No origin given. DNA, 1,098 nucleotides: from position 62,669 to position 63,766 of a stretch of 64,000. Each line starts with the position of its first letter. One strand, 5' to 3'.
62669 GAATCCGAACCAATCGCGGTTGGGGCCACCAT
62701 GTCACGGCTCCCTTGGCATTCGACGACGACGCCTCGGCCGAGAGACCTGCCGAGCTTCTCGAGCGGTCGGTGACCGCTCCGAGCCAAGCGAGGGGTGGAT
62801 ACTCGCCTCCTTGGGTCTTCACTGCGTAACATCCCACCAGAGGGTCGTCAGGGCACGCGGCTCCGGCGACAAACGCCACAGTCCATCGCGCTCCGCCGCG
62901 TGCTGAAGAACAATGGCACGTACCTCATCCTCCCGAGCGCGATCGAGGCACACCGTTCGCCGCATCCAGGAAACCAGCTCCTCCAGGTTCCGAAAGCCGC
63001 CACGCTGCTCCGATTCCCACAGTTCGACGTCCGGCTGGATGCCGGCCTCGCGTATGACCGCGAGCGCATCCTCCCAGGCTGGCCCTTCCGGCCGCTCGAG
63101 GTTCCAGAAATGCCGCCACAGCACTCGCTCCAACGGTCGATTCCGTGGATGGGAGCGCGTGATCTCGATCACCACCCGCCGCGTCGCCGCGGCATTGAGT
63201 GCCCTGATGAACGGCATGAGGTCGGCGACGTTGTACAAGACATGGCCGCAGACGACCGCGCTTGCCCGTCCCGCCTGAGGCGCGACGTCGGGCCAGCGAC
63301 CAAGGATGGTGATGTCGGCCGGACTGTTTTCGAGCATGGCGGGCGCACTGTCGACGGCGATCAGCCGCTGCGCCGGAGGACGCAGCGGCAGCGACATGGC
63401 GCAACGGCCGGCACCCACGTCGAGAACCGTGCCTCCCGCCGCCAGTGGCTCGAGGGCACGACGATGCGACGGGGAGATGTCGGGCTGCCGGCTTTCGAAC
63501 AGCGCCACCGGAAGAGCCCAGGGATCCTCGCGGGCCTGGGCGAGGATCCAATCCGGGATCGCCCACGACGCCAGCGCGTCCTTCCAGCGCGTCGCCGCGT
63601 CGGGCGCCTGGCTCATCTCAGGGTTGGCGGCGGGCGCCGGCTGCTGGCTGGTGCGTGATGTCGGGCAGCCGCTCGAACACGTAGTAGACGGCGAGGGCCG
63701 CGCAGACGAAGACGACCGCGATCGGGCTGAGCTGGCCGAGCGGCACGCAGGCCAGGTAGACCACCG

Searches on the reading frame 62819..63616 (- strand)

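Call 66: search_protein_families(library=pfam, proteins=[window:62819-63616:-], max_evalue=0.001)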
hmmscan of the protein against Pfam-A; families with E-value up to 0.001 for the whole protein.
window:62819-63616:- (265 aa): 1 family
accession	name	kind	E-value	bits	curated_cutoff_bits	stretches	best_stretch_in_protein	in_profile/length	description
PF13489.12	Methyltransf_23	-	2.6e-06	27.7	27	1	43-164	5-131/164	Methyltransferase domain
